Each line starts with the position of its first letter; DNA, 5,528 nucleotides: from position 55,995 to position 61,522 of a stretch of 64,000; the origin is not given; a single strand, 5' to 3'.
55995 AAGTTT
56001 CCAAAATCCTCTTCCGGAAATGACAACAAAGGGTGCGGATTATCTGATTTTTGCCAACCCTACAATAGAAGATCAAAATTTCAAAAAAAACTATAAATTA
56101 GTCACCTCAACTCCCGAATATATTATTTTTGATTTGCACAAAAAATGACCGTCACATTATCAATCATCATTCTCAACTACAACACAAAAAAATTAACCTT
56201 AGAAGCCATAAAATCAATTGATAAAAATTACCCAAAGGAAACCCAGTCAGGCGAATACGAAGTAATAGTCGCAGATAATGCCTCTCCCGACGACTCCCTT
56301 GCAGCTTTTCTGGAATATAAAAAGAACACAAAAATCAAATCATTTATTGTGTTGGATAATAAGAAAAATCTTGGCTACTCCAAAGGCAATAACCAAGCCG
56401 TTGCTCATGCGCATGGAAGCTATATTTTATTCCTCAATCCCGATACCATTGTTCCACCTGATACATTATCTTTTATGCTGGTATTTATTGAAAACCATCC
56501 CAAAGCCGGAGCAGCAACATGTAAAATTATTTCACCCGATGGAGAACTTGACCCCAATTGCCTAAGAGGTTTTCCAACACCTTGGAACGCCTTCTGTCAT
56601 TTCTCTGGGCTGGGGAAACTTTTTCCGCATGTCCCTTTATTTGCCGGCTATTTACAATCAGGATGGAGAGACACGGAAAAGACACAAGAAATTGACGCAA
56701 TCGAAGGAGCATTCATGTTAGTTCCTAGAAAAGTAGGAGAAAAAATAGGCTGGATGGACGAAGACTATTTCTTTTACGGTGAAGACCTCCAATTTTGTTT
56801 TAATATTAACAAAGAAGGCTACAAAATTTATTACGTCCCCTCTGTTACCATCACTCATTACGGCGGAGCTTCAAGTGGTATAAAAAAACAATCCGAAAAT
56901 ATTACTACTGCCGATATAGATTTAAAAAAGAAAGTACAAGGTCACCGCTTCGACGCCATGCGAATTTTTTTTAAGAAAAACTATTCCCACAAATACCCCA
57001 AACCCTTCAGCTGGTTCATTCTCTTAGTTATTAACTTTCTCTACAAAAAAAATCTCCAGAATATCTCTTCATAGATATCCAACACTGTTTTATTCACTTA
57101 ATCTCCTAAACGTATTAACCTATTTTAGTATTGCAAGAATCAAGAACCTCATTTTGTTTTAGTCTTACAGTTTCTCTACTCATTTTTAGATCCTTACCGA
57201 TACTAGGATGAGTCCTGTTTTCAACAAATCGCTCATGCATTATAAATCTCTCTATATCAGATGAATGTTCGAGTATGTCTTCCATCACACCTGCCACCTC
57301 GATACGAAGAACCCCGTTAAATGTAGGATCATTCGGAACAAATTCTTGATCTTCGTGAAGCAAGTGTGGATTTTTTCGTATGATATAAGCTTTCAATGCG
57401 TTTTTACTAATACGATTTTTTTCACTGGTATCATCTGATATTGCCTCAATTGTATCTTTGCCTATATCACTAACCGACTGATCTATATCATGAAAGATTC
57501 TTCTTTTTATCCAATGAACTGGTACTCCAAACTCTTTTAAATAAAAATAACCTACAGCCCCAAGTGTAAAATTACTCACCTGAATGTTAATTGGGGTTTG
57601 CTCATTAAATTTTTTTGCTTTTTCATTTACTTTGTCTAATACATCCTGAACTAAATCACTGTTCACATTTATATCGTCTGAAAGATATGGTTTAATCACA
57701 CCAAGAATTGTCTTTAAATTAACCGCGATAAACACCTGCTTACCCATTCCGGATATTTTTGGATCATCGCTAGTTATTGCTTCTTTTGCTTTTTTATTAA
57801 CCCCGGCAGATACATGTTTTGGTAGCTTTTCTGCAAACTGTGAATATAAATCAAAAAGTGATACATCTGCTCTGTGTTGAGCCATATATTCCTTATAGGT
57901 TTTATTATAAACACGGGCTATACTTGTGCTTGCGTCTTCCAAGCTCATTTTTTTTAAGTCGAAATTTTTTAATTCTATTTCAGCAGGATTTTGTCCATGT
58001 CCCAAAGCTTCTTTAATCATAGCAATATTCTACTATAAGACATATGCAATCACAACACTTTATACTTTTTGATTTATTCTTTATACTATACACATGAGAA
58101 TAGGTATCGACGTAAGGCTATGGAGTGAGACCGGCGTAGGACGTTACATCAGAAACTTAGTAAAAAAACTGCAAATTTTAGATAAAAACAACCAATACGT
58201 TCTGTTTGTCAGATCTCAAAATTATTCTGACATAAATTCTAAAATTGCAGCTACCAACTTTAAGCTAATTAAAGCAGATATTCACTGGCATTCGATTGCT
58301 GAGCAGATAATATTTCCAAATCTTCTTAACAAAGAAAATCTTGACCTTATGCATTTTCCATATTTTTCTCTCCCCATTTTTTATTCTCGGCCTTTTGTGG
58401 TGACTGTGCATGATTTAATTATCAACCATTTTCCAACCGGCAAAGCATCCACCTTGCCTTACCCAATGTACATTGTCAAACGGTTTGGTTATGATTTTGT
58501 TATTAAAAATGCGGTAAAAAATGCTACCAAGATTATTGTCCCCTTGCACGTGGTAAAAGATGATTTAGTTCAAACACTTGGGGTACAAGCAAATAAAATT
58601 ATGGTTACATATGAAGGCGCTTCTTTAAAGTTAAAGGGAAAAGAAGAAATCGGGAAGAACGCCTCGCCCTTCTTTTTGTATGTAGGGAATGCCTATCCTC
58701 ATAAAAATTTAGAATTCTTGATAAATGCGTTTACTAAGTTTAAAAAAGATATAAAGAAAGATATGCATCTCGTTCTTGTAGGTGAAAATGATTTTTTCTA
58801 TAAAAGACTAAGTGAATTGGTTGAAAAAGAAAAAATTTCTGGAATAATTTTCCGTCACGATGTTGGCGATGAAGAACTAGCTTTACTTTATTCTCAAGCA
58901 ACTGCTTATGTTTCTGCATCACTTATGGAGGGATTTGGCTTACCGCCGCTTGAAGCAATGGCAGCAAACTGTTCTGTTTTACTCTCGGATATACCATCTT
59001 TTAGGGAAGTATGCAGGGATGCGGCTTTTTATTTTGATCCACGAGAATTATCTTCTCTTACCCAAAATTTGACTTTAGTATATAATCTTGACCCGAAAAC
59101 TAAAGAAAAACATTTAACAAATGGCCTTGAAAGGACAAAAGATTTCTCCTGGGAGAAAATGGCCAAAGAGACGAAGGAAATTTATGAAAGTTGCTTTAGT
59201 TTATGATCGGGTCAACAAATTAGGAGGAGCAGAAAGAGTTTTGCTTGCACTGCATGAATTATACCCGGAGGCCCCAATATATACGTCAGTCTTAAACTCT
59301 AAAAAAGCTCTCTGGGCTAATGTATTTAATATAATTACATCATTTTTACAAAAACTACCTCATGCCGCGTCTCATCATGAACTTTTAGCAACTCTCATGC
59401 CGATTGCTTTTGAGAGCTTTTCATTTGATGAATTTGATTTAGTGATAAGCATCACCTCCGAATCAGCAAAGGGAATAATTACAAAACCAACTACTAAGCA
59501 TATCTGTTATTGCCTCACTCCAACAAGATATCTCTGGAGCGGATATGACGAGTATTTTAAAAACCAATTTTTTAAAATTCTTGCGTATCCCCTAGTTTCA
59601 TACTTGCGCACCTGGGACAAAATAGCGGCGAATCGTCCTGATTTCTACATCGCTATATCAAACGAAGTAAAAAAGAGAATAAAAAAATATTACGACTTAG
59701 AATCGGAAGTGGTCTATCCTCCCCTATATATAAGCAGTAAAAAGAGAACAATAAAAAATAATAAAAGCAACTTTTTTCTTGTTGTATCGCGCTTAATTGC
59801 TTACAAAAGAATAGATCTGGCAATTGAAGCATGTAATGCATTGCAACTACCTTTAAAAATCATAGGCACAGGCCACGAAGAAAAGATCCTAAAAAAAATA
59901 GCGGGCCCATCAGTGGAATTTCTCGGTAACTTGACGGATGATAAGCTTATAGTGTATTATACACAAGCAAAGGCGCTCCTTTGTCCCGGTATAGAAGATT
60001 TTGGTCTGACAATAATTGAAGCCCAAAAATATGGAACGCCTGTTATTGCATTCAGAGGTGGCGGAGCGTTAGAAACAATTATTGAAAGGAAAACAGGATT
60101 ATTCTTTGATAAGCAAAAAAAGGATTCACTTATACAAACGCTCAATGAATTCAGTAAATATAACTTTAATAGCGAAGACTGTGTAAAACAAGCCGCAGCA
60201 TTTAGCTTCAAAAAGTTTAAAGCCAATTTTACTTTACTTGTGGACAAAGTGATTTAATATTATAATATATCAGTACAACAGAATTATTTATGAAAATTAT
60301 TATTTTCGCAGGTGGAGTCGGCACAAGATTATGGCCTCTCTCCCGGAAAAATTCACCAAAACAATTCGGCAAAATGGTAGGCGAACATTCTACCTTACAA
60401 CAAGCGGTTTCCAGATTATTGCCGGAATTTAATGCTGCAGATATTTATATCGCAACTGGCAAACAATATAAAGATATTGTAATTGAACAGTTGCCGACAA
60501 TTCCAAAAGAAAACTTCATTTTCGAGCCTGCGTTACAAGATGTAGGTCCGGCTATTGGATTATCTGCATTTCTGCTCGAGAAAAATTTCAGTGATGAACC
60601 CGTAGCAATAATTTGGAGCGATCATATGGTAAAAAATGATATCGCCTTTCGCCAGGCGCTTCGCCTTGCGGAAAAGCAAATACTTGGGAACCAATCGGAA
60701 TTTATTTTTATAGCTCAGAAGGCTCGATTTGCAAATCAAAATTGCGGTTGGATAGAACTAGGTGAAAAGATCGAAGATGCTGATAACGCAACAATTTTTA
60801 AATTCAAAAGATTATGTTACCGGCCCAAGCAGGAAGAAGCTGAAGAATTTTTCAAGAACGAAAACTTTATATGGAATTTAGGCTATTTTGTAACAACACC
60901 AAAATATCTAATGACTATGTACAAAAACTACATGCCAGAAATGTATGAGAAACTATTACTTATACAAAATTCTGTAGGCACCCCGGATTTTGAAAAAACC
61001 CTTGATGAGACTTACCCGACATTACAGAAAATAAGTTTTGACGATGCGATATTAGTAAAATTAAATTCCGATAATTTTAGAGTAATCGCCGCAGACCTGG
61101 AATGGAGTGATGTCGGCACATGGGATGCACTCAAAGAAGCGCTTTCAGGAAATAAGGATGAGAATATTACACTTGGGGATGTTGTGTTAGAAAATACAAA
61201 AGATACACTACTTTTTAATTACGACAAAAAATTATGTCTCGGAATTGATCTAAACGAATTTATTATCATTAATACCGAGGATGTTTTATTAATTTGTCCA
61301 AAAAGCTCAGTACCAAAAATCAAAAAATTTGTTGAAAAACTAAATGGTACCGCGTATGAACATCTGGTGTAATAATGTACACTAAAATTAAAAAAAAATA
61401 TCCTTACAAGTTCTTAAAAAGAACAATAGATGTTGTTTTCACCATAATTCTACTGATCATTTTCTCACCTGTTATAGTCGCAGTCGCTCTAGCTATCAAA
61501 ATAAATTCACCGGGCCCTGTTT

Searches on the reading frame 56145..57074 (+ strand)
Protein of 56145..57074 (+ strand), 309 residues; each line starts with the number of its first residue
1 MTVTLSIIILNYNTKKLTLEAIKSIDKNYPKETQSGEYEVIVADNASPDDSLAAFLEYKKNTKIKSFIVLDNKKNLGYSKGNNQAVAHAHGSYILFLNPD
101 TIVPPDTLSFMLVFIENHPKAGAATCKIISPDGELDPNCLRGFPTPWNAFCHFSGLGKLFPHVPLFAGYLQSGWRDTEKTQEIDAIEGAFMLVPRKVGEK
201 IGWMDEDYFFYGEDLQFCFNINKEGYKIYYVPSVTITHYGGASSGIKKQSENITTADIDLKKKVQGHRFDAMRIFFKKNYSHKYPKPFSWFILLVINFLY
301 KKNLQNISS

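Call 8: search_protein_families(library=pfam, proteins=[window:56145-57074:+], max_evalue=0.001)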
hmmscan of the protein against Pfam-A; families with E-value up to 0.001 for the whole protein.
window:56145-57074:+ (309 aa): 5 families
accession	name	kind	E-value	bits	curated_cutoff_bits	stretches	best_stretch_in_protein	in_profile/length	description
PF00535.33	Glycos_transf_2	-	2.9e-23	83.1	23.3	1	6-166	1-152/168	Glycosyl transferase family 2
PF13641.12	Glyco_tranf_2_3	-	2.9e-11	44.2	27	1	5-243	3-216/230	Glycosyltransferase like family 2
PF13632.12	Glyco_trans_2_3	-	5.1e-08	33.4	27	1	188-244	74-127/198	Glycosyl transferase family group 2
PF10111.15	Glyco_tranf_2_2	-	4.3e-06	26.9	27.3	1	7-115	2-106/276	Glycosyltransferase like family 2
PF13712.12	Glyco_tranf_2_5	-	2.8e-05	24.4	27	0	175-233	127-181/210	Glycosyltransferase like family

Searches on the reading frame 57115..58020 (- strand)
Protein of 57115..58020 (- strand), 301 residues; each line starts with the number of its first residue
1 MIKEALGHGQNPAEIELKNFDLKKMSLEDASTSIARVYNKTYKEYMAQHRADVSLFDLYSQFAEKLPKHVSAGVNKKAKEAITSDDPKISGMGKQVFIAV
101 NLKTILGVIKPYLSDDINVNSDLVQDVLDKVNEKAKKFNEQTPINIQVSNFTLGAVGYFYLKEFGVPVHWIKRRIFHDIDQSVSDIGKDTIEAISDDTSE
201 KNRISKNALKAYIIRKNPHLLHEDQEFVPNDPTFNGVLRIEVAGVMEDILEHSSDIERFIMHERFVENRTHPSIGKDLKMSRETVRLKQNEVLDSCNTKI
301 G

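Call 8: search_protein_families(library=pfam, proteins=[window:57115-58020:-], max_evalue=0.001)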
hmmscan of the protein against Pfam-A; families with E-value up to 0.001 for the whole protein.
window:57115-58020:- (301 aa): 1 family
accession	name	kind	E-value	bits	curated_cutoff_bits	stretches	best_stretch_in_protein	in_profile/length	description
PF04545.22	Sigma70_r4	-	2.5e-05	24.2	24.1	1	255-293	7-45/50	Sigma-70, region 4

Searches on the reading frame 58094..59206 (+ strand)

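Call 8: search_protein_families(library=pfam, proteins=[window:58094-59206:+], max_evalue=0.001)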
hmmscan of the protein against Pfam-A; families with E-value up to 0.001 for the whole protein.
window:58094-59206:+ (370 aa): 4 families
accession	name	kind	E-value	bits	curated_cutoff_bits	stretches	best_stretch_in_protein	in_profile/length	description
PF00534.26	Glycos_transf_1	-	3.1e-26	92.4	26.4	1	189-333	13-159/172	Glycosyl transferases group 1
PF13692.12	Glyco_trans_1_4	-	5.2e-21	75.8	27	1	193-326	3-136/142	Glycosyl transferases group 1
PF13439.12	Glyco_transf_4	-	1.4e-09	38.7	28.5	1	14-176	3-166/170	Glycosyltransferase Family 4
PF20706.3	GT4-conflict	-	3.4e-05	23.4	26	1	184-299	190-312/385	Family 4 Glycosyltransferase in conflict systems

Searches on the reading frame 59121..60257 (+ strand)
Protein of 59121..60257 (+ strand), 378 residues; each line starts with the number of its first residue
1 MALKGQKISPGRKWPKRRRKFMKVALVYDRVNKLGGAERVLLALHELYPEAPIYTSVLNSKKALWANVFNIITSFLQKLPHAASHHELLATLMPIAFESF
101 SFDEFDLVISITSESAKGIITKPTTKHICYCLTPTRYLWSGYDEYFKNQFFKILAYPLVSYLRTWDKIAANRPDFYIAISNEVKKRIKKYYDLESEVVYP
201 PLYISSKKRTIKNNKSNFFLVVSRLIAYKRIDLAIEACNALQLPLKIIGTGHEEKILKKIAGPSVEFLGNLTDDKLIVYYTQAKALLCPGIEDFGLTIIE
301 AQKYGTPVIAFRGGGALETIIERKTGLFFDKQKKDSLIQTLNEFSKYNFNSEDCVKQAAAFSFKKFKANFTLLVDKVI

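Call 8: search_protein_families(library=pfam, proteins=[window:59121-60257:+], max_evalue=0.001)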
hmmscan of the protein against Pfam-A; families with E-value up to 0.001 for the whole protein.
window:59121-60257:+ (378 aa): 3 families
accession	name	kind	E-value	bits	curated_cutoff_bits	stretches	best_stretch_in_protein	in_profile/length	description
PF00534.26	Glycos_transf_1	-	3.2e-26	92.3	26.4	1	207-358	6-169/172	Glycosyl transferases group 1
PF13692.12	Glyco_trans_1_4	-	1.6e-17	64.5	27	1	219-343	4-138/142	Glycosyl transferases group 1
PF20706.3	GT4-conflict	-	0.00072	19.1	26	0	203-329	182-324/385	Family 4 Glycosyltransferase in conflict systems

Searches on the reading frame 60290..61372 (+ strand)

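Call 8: search_protein_families(library=pfam, proteins=[window:60290-61372:+], max_evalue=0.001)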
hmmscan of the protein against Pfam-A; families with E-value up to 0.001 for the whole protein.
window:60290-61372:+ (360 aa): 2 families
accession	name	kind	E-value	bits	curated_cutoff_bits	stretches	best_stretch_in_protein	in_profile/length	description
PF00483.29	NTP_transferase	-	1.4e-24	87.4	21.2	1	3-286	2-240/245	Nucleotidyl transferase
PF22640.1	ManC_GMP_beta-helix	-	1.9e-05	24.9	27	1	312-351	16-55/55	MannoseP isomerase/GMP-like beta-helix domain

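Call 62: search_protein_families(library=ncbifam, proteins=[window:60290-61372:+], max_evalue=1e-10)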
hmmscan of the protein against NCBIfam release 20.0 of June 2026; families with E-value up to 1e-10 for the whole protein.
window:60290-61372:+ (360 aa): 2 families
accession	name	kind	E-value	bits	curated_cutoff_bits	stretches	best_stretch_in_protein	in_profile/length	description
TIGR01479.1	GMP_PMI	equivalog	6e-63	213.3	372.95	1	4-353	4-347/467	mannose-1-phosphate guanylyltransferase/mannose-6-phosphate isomerase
NF012004.0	PRK15460.1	equivalog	7e-43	147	859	1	4-354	9-358/478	mannose-1-phosphate guanyltransferase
